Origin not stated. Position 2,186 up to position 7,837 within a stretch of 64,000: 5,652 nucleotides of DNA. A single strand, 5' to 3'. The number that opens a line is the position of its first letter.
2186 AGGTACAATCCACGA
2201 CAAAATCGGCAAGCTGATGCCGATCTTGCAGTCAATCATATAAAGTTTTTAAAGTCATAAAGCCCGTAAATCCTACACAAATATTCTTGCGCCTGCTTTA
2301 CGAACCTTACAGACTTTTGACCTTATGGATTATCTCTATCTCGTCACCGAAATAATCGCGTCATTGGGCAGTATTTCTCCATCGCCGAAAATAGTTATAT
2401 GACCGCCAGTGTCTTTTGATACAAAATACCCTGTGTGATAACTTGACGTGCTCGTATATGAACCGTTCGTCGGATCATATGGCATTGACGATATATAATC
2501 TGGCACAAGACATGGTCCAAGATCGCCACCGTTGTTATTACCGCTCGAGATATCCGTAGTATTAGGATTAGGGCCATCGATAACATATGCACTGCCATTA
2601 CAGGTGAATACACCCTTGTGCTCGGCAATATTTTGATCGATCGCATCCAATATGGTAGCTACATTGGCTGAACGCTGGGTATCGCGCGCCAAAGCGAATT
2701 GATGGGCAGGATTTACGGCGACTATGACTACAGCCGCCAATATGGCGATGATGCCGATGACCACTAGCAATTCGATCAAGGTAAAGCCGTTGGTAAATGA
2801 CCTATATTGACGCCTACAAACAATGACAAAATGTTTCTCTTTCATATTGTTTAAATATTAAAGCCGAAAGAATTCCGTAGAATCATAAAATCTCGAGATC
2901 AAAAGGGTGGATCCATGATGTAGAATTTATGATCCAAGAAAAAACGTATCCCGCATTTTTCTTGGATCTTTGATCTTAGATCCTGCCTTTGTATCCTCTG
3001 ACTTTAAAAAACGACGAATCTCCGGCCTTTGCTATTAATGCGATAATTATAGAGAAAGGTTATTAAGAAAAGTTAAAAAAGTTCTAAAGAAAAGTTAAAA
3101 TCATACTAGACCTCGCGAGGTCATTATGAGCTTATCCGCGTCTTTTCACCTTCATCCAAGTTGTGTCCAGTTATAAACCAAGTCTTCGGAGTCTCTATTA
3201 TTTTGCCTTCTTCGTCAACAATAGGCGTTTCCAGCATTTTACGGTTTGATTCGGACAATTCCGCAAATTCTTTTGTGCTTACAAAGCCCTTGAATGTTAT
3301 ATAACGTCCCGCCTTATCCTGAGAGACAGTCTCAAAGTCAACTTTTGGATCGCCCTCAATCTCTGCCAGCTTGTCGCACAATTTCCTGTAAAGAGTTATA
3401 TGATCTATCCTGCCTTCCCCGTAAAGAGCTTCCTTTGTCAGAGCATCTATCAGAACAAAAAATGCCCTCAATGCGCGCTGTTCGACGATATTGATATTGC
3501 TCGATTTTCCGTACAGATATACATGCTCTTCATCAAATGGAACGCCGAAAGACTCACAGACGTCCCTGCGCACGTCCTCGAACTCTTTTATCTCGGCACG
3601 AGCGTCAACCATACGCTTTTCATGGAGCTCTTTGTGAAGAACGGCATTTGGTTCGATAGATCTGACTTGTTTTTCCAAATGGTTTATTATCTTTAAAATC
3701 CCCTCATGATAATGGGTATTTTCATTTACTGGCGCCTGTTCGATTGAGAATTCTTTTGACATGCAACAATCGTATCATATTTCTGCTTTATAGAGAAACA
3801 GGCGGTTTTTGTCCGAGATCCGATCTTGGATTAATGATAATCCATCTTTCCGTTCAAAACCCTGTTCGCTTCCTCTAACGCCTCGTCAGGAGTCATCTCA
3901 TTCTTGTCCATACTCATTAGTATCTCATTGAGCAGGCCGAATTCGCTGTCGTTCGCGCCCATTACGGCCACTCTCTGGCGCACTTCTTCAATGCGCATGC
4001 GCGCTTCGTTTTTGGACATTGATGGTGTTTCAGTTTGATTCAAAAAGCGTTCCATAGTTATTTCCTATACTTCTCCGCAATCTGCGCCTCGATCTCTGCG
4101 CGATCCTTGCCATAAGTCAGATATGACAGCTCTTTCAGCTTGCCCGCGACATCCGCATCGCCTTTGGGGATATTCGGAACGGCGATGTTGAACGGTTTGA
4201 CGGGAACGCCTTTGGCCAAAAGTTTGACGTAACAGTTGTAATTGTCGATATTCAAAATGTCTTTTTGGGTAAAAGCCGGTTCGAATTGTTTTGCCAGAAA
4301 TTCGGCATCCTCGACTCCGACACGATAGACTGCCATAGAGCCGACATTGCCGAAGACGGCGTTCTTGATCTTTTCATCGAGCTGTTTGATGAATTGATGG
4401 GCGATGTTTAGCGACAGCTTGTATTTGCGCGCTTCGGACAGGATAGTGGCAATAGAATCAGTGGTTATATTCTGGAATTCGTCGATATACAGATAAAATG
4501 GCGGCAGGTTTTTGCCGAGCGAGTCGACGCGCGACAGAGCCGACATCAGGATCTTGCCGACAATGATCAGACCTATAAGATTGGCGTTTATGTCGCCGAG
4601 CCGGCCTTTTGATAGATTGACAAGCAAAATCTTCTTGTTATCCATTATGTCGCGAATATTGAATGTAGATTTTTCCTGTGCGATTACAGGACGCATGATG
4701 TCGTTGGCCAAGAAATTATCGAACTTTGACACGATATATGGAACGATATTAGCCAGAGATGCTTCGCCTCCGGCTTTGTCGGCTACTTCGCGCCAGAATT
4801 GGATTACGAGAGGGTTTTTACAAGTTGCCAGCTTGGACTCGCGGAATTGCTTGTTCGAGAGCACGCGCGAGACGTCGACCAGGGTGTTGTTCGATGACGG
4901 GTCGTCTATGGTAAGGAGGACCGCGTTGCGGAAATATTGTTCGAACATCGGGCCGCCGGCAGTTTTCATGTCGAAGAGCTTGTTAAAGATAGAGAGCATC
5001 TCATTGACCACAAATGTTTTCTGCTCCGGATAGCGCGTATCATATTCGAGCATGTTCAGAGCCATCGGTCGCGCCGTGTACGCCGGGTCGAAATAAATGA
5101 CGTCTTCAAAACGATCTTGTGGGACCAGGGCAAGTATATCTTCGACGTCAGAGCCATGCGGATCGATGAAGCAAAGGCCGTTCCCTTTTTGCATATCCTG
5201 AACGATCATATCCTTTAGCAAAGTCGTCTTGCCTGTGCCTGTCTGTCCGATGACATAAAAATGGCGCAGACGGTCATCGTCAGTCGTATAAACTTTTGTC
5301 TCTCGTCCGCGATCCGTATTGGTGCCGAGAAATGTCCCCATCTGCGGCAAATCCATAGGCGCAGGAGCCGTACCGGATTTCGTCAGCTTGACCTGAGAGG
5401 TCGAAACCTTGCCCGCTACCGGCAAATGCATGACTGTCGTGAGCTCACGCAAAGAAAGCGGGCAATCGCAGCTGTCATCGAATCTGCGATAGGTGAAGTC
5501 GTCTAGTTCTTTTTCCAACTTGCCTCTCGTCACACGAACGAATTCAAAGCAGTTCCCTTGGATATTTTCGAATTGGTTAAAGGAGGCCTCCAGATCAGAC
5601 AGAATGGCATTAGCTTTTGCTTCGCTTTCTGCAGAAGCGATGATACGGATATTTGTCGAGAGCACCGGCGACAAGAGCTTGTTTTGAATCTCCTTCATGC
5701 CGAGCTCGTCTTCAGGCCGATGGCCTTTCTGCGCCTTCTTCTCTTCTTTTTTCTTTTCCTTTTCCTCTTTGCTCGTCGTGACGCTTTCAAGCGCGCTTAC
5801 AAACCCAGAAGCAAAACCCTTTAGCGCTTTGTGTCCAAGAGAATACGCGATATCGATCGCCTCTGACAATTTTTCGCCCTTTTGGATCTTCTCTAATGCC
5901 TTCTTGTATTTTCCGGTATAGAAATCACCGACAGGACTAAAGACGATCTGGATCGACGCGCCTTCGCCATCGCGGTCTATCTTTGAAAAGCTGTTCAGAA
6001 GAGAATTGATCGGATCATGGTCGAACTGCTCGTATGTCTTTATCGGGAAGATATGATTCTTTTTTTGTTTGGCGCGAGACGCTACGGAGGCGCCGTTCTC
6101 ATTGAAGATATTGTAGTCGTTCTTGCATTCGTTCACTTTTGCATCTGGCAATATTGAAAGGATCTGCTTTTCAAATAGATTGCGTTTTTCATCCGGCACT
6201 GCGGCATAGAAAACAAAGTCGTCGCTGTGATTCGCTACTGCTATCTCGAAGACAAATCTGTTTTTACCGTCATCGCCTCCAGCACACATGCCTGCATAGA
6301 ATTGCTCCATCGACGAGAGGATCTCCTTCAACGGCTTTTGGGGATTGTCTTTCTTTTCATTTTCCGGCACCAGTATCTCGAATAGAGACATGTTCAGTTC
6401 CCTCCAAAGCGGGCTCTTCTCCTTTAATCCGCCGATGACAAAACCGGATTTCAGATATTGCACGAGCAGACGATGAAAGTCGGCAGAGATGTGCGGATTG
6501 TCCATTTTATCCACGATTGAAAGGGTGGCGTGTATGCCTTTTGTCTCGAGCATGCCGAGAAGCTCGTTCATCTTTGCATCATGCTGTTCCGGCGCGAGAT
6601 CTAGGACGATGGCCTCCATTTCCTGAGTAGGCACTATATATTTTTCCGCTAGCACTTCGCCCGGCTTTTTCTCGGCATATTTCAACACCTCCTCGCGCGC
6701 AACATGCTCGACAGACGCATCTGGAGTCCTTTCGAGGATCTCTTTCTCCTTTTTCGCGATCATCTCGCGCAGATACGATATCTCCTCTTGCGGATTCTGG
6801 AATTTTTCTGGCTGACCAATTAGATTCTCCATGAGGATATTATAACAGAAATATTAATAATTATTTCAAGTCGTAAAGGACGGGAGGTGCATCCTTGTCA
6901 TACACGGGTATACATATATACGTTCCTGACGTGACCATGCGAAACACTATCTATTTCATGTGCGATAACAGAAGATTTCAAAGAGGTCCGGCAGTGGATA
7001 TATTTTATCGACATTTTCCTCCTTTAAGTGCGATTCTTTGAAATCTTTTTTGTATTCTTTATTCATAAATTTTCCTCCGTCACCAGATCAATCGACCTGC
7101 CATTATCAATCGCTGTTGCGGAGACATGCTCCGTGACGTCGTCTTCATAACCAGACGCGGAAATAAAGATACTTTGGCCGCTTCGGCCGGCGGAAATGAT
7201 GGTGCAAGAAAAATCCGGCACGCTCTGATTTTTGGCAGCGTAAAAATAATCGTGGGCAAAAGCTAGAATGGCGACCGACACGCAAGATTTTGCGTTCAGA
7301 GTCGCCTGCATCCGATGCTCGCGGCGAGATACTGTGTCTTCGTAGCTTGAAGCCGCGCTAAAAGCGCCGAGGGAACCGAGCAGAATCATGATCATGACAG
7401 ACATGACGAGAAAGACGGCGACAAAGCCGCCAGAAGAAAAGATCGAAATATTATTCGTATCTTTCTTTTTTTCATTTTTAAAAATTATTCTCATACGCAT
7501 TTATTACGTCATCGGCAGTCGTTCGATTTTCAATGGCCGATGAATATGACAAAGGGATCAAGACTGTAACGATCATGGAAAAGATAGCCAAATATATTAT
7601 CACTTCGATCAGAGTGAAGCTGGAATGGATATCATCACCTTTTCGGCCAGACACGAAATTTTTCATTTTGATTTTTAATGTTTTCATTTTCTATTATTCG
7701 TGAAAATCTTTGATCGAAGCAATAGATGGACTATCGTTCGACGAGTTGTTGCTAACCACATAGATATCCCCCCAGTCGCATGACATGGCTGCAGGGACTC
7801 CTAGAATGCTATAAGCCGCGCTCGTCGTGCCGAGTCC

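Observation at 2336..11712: Minus-strand type IV pilus-like cluster combined with a VirD4/TraG-like ATPase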

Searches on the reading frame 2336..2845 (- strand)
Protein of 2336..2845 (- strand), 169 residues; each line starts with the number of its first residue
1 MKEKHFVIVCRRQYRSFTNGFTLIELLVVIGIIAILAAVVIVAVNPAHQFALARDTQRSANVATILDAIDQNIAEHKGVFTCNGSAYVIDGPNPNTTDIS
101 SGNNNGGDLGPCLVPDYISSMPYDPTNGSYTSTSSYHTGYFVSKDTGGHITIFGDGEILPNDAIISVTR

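Call 4: search_protein_families(library=pfam, proteins=[window:2336-2845:-], max_evalue=0.01)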
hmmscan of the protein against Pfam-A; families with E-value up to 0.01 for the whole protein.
window:2336-2845:- (169 aa): 1 family
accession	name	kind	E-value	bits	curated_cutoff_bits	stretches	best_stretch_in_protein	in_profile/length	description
PF07963.17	N_methyl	-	2.5e-07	30.4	21.2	1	19-40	5-26/27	Prokaryotic N-terminal methylation motif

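Call 5: search_protein_families(library=ncbifam, proteins=[window:2336-2845:-], max_evalue=0.01)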
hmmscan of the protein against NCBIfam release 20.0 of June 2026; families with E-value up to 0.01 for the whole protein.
window:2336-2845:- (169 aa): 12 families
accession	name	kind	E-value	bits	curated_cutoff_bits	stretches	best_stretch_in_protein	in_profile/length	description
NF007862.0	PRK10574.1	equivalog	3.4e-08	33.7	138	1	19-91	5-75/145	prepilin peptidase-dependent pilin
TIGR01708.2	typeII_sec_gspH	equivalog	4.2e-07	30.1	80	1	19-58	2-42/169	type II secretion system minor pseudopilin GspH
TIGR02532.1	IV_pilin_GFxxxE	domain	4.2e-07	29.5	16.3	1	19-41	2-24/24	prepilin-type N-terminal cleavage/methylation domain-containing protein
TIGR01710.1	typeII_sec_gspG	equivalog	5.9e-06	26.3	88.85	1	20-72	2-52/134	type II secretion system major pseudopilin GspG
TIGR02596.1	TIGR02596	subfamily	0.00011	22.4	70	1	21-49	1-29/196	Verru_Chthon cassette protein D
NF040999.1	pilin_ComGC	equivalog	0.00017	21.7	75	1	19-45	2-28/84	competence type IV pilus major pilin ComGC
NF041013.1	T4P_ComGE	equivalog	0.00043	20.3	49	1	19-46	4-31/83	competence type IV pilus minor pilin ComGE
NF041775.1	typeIV_PilA_Myxo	equivalog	0.00073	19.6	400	1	18-43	10-35/214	type IV pilin protein PilA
TIGR01707.1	gspI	equivalog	0.0017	18.8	44.35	1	20-47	1-28/101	type II secretion system minor pseudopilin GspI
NF040982.1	ComGD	equivalog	0.0029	18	70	1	19-46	2-29/139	competence type IV pilus minor pilin ComGD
TIGR02599.1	TIGR02599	subfamily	0.0031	16.8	256.5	1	20-60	1-40/361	Verru_Chthon cassette protein C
NF007800.0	PRK10506.1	equivalog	0.0041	17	158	1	18-39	8-29/163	prepilin peptidase-dependent protein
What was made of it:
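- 2336..2845 (-): 169-aa type IV pilin with a canonical G|FTLIE N-terminus. Probably the major pilin (inferred). PF07963 E 2.5e-7, TIGR02532 E 4.2e-7 (calls 4, 5).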

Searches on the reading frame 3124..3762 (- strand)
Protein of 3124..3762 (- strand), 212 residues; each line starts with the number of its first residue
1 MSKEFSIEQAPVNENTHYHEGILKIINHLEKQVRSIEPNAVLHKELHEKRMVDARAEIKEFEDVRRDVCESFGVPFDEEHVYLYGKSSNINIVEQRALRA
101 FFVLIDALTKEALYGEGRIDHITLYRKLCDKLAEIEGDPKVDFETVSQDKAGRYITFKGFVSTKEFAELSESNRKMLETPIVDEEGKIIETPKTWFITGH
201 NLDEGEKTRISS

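Call 4: search_protein_families(library=pfam, proteins=[window:3124-3762:-], max_evalue=0.01)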
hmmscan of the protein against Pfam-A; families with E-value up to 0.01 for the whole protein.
window:3124-3762:- (212 aa): 0 families

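Call 5: search_protein_families(library=ncbifam, proteins=[window:3124-3762:-], max_evalue=0.01)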
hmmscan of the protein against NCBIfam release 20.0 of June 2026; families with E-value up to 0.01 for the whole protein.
window:3124-3762:- (212 aa): 1 family
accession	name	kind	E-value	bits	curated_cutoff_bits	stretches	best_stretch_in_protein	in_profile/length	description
NF005657.0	PRK07432.1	equivalog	0.0054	15.9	453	1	112-167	117-175/291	S-methyl-5'-thioadenosine phosphorylase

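Call 62: search_protein_families(library=padloc, proteins=[window:3124-3762:-], max_evalue=0.01)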
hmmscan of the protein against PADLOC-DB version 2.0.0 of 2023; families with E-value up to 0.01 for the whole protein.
window:3124-3762:- (212 aa): 0 families

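Call 63: search_protein_families(library=phrogs, proteins=[window:3124-3762:-], max_evalue=0.01)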
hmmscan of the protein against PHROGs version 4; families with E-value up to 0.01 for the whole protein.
window:3124-3762:- (212 aa): 0 families

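Call 82: find_homologous_proteins(query=window:3124-3762:-, max_evalue=0.001)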
Query window:3124-3762:- (212 aa): 40 proteins with E <= 0.001 among 351 candidates.
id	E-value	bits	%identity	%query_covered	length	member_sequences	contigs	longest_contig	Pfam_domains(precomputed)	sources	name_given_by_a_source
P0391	1.4e-135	467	100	100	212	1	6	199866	-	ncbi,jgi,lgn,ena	jgi:hypothetical protein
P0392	2.2e-117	408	87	100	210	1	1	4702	-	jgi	jgi:hypothetical protein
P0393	2.2e-110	385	83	100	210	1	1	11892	-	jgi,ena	jgi:hypothetical protein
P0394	3.0e-110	385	80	100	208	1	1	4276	-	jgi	jgi:hypothetical protein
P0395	2.1e-103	362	77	100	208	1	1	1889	-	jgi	jgi:hypothetical protein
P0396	7.3e-101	354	75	100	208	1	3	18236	-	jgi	jgi:hypothetical protein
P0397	1.2e-98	347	76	100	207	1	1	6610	-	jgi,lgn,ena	-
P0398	1.6e-96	340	75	97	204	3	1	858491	-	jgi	jgi:hypothetical protein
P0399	3.7e-93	329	70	100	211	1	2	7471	-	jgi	jgi:hypothetical protein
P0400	9.1e-93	328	71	100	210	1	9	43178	-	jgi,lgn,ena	jgi:hypothetical protein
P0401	2.5e-92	326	71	100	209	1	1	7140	-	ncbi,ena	-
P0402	2.8e-90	320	70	99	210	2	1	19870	-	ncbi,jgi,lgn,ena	ncbi:MAG: hypothetical protein WCP09_03905 [Candidatus Taylorbacteria bacterium]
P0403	1.1e-89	317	69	98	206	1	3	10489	-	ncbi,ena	-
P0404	9.9e-89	314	67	100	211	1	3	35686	-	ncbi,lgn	-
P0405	5.1e-85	302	69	96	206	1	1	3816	-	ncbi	-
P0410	2.6e-65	238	60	89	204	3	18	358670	-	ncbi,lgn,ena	-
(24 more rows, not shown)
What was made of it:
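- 3124..3762 (-): 212-aa conserved hypothetical protein of Paceibacteria. In L100 it also follows the ATPase and the 74-aa ORF. Function unknown. 40 homologue clusters at 44-87% identity (call 82).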

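Call 83: find_encoding_contigs(protein=P0398, flank=7000, max_places=1)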
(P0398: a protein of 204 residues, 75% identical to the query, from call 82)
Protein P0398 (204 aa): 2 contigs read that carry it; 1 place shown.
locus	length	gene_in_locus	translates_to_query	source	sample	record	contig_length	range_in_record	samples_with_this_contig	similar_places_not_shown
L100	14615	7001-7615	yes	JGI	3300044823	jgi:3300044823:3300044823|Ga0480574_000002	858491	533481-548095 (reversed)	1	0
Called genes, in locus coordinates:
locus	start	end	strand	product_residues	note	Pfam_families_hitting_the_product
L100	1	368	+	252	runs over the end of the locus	PF12705:PDDEXK_1, PF01930:Cas_Cas4 (weak)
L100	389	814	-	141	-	-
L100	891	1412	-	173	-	-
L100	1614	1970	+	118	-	-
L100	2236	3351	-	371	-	-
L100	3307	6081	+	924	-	PF10412:TrwB_AAD_bind (faint), PF26449:DUF8128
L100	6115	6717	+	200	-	-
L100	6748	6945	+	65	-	-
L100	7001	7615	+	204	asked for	-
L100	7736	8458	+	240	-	PF24038:DUF7347 (faint), PF00293:NUDIX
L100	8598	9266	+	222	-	-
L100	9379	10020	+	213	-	PF12917:YfbR-like, PF13023:HD_3, PF01966:HD (weak)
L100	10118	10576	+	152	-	-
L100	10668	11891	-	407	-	PF12704:MacB_PCD, PF02687:FtsX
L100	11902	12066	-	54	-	-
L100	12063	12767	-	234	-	PF00005:ABC_tran, PF02463:SMC_N (faint)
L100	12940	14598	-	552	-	PF25919:BSH_CusB (faint), PF00364:Biotin_lipoyl (faint), PF25917:BSH_RND, PF25973:BSH_CzcB, PF25984:BSH_YknX (weak), PF26002:Beta-barrel_AprE (faint), PF25954:Beta-barrel_RND_2 (weak), PF25990:Beta-barrel_YknX, +1 more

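Call 84: find_encoding_contigs(protein=P0410, flank=7000, max_places=1)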
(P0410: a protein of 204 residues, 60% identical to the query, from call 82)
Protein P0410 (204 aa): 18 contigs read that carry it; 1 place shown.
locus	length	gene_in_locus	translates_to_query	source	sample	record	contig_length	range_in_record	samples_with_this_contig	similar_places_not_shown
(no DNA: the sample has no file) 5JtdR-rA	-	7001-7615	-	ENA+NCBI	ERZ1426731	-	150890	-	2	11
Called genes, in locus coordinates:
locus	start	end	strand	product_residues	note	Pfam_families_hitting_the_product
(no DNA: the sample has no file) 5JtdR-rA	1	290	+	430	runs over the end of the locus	PF00239:Resolvase, PF07508:Recombinase, PF13408:Zn_ribbon_recom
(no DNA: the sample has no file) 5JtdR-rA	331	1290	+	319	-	PF01555:N6_N4_Mtase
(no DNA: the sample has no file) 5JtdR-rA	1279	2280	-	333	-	PF09567:RE_MamI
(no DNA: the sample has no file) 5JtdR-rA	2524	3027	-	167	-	PF09900:DUF2127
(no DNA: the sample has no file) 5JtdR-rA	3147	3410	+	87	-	PF01197:Ribosomal_L31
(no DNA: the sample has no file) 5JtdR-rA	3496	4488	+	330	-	PF03462:PCRF, PF00472:RF-1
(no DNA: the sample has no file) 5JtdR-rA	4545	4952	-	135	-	PF01817:CM_2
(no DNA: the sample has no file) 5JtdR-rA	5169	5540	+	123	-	-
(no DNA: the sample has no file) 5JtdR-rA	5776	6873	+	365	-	PF18911:PKD_4 (faint)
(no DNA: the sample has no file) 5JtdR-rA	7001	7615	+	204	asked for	-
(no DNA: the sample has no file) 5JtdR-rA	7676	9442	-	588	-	PF00587:tRNA-synt_2b, PF03129:HGTP_anticodon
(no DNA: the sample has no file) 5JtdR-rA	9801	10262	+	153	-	-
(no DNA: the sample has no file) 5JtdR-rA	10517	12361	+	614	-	PF02463:SMC_N (weak), PF00005:ABC_tran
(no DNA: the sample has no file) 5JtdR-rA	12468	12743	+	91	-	-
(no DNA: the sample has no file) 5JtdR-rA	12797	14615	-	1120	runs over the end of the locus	PF02811:PHP, PF07733:DNA_pol3_alpha, PF17657:DNA_pol3_finger, PF14579:HHH_6, PF01336:tRNA_anti-codon (weak)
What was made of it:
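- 3124..3762 (-): Elsewhere in the P0410 genome (call 84).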

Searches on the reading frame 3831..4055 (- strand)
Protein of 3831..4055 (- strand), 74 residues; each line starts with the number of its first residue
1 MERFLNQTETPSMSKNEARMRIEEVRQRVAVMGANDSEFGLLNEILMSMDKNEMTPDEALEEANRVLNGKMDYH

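Call 4: search_protein_families(library=pfam, proteins=[window:3831-4055:-], max_evalue=0.01)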
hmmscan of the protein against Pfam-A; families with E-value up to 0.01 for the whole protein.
window:3831-4055:- (74 aa): 0 families

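Call 5: search_protein_families(library=ncbifam, proteins=[window:3831-4055:-], max_evalue=0.01)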
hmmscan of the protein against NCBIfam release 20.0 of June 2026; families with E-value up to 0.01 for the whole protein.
window:3831-4055:- (74 aa): 0 families

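Call 62: search_protein_families(library=padloc, proteins=[window:3831-4055:-], max_evalue=0.01)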
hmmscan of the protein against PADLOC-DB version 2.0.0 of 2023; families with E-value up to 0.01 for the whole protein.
window:3831-4055:- (74 aa): 0 families

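Call 63: search_protein_families(library=phrogs, proteins=[window:3831-4055:-], max_evalue=0.01)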
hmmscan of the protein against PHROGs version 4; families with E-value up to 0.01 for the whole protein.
window:3831-4055:- (74 aa): 0 families
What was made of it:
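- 3831..4055 (-): 74-aa ORF starting 2 nt after the ATPase stop. It accompanies the ATPase within the genus. Function unknown. No family hit (calls 4, 5, 62, 63).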

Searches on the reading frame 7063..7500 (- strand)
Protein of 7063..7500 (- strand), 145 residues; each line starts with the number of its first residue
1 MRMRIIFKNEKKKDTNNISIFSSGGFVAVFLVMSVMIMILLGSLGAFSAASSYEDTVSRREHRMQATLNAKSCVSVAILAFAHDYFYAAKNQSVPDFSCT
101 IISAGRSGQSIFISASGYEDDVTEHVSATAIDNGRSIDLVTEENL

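Call 4: search_protein_families(library=pfam, proteins=[window:7063-7500:-], max_evalue=0.01)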
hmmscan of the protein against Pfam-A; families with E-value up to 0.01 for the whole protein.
window:7063-7500:- (145 aa): 1 family
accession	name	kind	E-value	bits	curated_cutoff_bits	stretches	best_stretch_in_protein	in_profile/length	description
PF10177.14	DUF2371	-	0.0095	16.7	22.9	0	17-92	33-108/143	Uncharacterised conserved protein (DUF2371)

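Call 5: search_protein_families(library=ncbifam, proteins=[window:7063-7500:-], max_evalue=0.01)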
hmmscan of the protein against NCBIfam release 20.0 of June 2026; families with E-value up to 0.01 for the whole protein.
window:7063-7500:- (145 aa): 0 families

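Call 62: search_protein_families(library=padloc, proteins=[window:7063-7500:-], max_evalue=0.01)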
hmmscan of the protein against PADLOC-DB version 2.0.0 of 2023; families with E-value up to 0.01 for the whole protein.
window:7063-7500:- (145 aa): 0 families

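Call 63: search_protein_families(library=phrogs, proteins=[window:7063-7500:-], max_evalue=0.01)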
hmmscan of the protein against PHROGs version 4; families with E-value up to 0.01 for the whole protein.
window:7063-7500:- (145 aa): 0 families

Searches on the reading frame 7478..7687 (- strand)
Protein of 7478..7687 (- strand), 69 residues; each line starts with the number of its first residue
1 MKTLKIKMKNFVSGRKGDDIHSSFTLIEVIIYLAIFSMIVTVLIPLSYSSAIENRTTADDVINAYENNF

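Call 4: search_protein_families(library=pfam, proteins=[window:7478-7687:-], max_evalue=0.01)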
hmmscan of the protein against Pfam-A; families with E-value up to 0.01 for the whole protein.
window:7478-7687:- (69 aa): 1 family
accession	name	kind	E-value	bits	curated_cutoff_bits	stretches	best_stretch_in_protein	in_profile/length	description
PF07963.17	N_methyl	-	3.4e-05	23.7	21.2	1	23-43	6-26/27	Prokaryotic N-terminal methylation motif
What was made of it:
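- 7478..7687 (-): 69-aa minor pilin (S|FTLIE). PF07963 N_methyl, E 3.4e-5 (call 4).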

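Call 5: search_protein_families(library=ncbifam, proteins=[window:7478-7687:-], max_evalue=0.01)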
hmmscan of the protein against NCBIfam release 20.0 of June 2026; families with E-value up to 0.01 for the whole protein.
window:7478-7687:- (69 aa): 5 families
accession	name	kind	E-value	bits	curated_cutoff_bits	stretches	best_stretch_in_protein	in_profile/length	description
NF041013.1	T4P_ComGE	equivalog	7.7e-05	22.7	49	1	24-50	6-32/83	competence type IV pilus minor pilin ComGE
NF041002.1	pilin_ComGF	equivalog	0.00024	21.3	80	1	22-54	2-34/139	competence type IV pilus minor pilin ComGF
TIGR01707.1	gspI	equivalog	0.00073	20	44.35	1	24-48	2-26/101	type II secretion system minor pseudopilin GspI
NF040999.1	pilin_ComGC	equivalog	0.0014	18.7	75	1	22-45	2-25/84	competence type IV pilus major pilin ComGC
NF040982.1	ComGD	equivalog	0.0074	16.7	70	1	22-53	2-35/139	competence type IV pilus minor pilin ComGD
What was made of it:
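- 7478..7687 (-): Weak ComGE, ComGF and GspI N-terminal matches (call 5).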
